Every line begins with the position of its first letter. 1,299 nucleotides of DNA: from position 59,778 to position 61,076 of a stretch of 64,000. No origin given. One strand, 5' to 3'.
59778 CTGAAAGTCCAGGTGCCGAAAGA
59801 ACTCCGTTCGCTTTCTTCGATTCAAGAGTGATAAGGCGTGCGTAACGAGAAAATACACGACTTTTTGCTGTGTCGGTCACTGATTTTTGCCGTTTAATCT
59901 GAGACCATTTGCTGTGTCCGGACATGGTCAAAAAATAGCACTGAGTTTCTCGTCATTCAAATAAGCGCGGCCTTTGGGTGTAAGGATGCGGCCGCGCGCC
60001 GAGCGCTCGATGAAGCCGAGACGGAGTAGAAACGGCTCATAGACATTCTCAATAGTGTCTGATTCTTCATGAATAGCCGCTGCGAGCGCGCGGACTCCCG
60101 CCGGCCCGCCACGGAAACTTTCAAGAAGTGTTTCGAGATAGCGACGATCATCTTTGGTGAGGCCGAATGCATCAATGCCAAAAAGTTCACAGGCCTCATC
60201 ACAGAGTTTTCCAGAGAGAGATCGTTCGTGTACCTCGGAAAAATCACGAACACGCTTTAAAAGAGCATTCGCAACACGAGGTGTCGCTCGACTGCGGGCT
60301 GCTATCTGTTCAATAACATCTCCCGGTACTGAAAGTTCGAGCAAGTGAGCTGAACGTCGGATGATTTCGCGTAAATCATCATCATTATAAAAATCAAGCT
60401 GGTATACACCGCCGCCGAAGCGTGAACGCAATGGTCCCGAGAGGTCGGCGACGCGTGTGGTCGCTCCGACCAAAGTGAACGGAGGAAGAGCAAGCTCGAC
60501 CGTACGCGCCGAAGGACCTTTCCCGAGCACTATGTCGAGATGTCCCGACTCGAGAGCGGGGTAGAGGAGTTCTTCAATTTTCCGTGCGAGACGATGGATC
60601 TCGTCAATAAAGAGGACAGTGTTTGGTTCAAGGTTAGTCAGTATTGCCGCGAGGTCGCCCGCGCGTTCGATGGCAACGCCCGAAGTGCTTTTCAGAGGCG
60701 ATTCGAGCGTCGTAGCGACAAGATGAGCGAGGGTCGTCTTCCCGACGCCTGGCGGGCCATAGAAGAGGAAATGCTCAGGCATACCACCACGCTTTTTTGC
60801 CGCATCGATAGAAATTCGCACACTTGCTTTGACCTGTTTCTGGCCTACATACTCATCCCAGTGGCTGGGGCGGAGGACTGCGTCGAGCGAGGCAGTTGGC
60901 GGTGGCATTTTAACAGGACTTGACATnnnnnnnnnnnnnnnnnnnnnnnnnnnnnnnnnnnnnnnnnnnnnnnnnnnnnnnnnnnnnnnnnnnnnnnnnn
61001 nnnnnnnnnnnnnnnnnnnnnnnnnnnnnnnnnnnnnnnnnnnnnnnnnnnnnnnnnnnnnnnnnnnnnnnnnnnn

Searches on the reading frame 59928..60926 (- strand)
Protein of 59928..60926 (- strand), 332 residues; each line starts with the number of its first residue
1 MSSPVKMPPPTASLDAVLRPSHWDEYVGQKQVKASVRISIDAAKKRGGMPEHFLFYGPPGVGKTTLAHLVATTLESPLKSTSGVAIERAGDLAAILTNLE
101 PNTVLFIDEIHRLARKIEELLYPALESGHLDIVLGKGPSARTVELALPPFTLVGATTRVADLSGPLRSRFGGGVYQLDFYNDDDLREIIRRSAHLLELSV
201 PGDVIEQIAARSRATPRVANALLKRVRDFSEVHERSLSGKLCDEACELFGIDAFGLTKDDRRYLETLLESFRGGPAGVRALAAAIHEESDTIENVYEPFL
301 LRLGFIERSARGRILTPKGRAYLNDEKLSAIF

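Call 15: search_protein_families(library=pfam, proteins=[window:59928-60926:-], max_evalue=0.1)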
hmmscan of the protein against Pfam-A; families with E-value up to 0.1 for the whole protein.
window:59928-60926:- (332 aa): 25 families
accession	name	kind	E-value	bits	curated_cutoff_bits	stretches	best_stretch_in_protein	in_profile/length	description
PF05496.18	RuvB_N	-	5.2e-65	218.5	27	1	18-171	1-154/159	Holliday junction DNA helicase RuvB P-loop domain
PF05491.19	RuvB_C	-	5.4e-26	90.8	24.7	1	254-323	2-71/72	RuvB C-terminal winged helix domain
PF17864.7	AAA_lid_4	-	1.1e-20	73.6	27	1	180-252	1-74/74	RuvB AAA lid domain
PF00004.35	AAA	-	5.9e-19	69.2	21.2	1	54-171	2-124/131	ATPase family associated with various cellular activities (AAA)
PF07728.20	AAA_5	-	2.5e-08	34.5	22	1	52-170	1-139/139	AAA domain (dynein-related subfamily)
PF13191.12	AAA_16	-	3.4e-06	28.1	32.6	1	45-77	19-51/167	AAA ATPase domain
PF01078.27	Mg_chelatase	-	3.4e-06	27.1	20.3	1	27-74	6-46/207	Magnesium chelatase, subunit ChlI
PF07724.20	AAA_2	-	5.9e-06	26.8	27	1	98-131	72-105/166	AAA domain (Cdc48 subfamily)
PF13401.12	AAA_22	-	0.00011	23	27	1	53-76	8-31/130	AAA domain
PF00910.28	RNA_helicase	-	0.00014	22.8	21.5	1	54-120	2-70/105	RNA helicase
PF20720.3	nSTAND3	-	0.0012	19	27.2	1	54-109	21-73/155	Novel STAND NTPase 3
PF13173.12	AAA_14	-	0.0022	18.4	27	1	54-115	6-76/129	AAA domain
PF03266.21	NTPase_1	-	0.0034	17.7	23.9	1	56-85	5-34/168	NTPase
PF25199.1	nSTAND_NTPase5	-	0.0036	17.6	34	1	41-134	33-130/145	Novel STAND NTPase 5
PF13479.12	AAA_24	-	0.0037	17.6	27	1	53-119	5-82/195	AAA domain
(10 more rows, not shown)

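Call 24: find_related_loci(query=window:59928-60926:-, collection=metagenome_contigs, flank=2500)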
Query window:59928-60926:- (332 aa) in metagenome_contigs; peptide patterns used: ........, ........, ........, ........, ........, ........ (x = any residue, [..] = any of these).
546 stretches matched a pattern; 356 encode a relative of the query (tblastn E <= 1e-3); the best 80 are kept; 80 distinct loci.
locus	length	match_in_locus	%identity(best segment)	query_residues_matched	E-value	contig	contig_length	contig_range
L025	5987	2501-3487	94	1-329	0e+0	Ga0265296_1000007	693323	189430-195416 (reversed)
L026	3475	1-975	94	8-332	0e+0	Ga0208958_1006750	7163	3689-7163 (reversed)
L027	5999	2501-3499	91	1-332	0e+0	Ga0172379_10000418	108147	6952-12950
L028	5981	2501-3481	91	1-327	0e+0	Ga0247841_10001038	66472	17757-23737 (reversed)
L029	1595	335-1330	91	1-332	0e+0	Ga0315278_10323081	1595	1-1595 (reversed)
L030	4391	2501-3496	90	1-332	0e+0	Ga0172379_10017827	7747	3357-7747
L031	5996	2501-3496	89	1-332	0e+0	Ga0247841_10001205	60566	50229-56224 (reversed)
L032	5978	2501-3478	91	1-325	0e+0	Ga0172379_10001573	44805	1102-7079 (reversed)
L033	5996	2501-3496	89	1-332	0e+0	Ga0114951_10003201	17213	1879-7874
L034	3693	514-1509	87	1-332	0e+0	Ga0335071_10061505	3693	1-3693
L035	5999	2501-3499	88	1-332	0e+0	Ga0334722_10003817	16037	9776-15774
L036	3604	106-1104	86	1-332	0e+0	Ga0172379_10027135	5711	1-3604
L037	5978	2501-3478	88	1-325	0e+0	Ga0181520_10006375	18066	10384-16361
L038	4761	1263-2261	85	1-332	0e+0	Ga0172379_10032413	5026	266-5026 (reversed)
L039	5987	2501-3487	85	1-328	0e+0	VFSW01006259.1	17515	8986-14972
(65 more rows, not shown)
